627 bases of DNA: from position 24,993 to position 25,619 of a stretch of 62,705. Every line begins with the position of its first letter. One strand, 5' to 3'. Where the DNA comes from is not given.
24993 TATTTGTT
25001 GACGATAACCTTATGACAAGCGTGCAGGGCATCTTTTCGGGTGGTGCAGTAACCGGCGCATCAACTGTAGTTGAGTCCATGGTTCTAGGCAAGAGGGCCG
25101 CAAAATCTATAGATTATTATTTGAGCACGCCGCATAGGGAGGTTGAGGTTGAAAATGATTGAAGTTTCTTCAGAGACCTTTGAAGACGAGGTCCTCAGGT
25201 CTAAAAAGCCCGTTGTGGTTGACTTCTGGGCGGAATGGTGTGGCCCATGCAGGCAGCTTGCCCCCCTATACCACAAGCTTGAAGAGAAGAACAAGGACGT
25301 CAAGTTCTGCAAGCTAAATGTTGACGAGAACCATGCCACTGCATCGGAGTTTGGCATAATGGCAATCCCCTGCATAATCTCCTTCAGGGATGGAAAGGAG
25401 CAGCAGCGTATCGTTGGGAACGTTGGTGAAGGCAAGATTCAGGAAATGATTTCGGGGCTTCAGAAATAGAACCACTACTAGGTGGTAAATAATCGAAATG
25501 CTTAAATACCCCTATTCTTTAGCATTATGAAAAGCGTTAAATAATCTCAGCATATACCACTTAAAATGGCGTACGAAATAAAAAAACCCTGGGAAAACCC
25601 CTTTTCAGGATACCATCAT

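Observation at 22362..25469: NfnAB-like pair with eroded cofactor motifs in an operon with NYN nuclease and thioredoxin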

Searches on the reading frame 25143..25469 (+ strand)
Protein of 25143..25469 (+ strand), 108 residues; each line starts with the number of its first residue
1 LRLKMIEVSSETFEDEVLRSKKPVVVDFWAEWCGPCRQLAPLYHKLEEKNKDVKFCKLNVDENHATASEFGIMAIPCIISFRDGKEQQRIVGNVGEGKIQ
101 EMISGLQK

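Call 3: search_protein_families(library=pfam, proteins=[window:25143-25469:+], max_evalue=0.01)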
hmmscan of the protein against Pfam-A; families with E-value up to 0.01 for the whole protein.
window:25143-25469:+ (108 aa): 8 families
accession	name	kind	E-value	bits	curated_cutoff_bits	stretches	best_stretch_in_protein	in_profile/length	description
PF00085.26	Thioredoxin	-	4.5e-30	104.2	23.5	1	5-103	2-101/103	Thioredoxin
PF13905.12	Thioredoxin_8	-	1.9e-08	35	27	1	22-63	2-46/94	Thioredoxin-like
PF13098.12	Thioredoxin_2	-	8.7e-08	32.9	27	1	20-101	4-102/104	Thioredoxin-like domain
PF14595.12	Thioredoxin_9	-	8.2e-07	29.4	25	1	5-87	25-110/129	Thioredoxin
PF08534.16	Redoxin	-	1.4e-05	25.4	26.6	1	21-69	28-79/148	Redoxin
PF00578.27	AhpC-TSA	-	8.8e-05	22.9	26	1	18-64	23-71/124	AhpC/TSA family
PF13899.12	Thioredoxin_7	-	0.00047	20.7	27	1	18-59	14-59/83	Thioredoxin-like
PF04756.19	OST3_OST6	-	0.0005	20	27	1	33-88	46-109/294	OST3 / OST6 family, transporter family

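Call 4: search_protein_families(library=ncbifam, proteins=[window:25143-25469:+], max_evalue=0.01)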
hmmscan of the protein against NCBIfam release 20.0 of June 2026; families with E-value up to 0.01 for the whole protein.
window:25143-25469:+ (108 aa): 18 families
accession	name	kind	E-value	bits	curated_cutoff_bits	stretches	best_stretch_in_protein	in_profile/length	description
TIGR01068.1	thioredoxin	equivalog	8.8e-33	112.5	96.8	1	9-104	2-98/101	thioredoxin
NF008229.0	PRK10996.1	equivalog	3.9e-24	85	125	1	4-102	36-134/141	thioredoxin TrxC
NF047697.1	ThioredTrxAClost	equivalog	3.2e-23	81.9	140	1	5-104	1-102/105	thioredoxin TrxA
NF006898.0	PRK09381.1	equivalog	4e-23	81.9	138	1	2-103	2-104/109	thioredoxin TrxA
TIGR01126.1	pdi_dom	equivalog_domain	4.2e-18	65.6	107.2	1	9-102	2-100/105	protein disulfide-isomerase domain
TIGR01130.1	ER_PDI_fam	subfamily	1.1e-15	58.2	344.25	1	6-91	4-92/476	protein disulfide-isomerase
NF045694.1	seleno_TsoB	exception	1.1e-08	33.7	805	1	14-87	467-550/572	rhodanese/DsbD fusion-like selenoprotein TsoB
NF002854.0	PRK03147.1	subfamily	5.7e-07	29.6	170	1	7-70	49-113/176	thiol-disulfide oxidoreductase ResA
TIGR00385.1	dsbE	subfamily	6.5e-07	29.1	123.15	1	9-67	51-107/173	DsbE family thiol:disulfide interchange protein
NF047696.1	ThlDiSintTplARhiz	equivalog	1e-06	28.7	230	1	22-64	98-142/219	thiol:disulfide interchange protein TlpA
NF001419.0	PRK00293.1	subfamily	1.6e-06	27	330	1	19-105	475-571/574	protein-disulfide reductase DsbD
NF041202.1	StoA_CxxC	exception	3.9e-06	26.8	210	1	21-60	52-92/163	endospore biogenesis thiol-disulfide oxidoreductase StoA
NF011941.0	PRK15412.1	equivalog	5.4e-06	26.1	359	1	2-67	49-112/185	thiol:disulfide interchange protein DsbE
TIGR00411.1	redox_disulf_1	equivalog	1.5e-05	24.9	92.75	1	47-104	26-79/82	MJ0307 family thioredoxin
TIGR02187.2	PDO_seleno_TRX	equivalog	4e-05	23.1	185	1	21-90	16-87/209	protein disulfide oxidoreductase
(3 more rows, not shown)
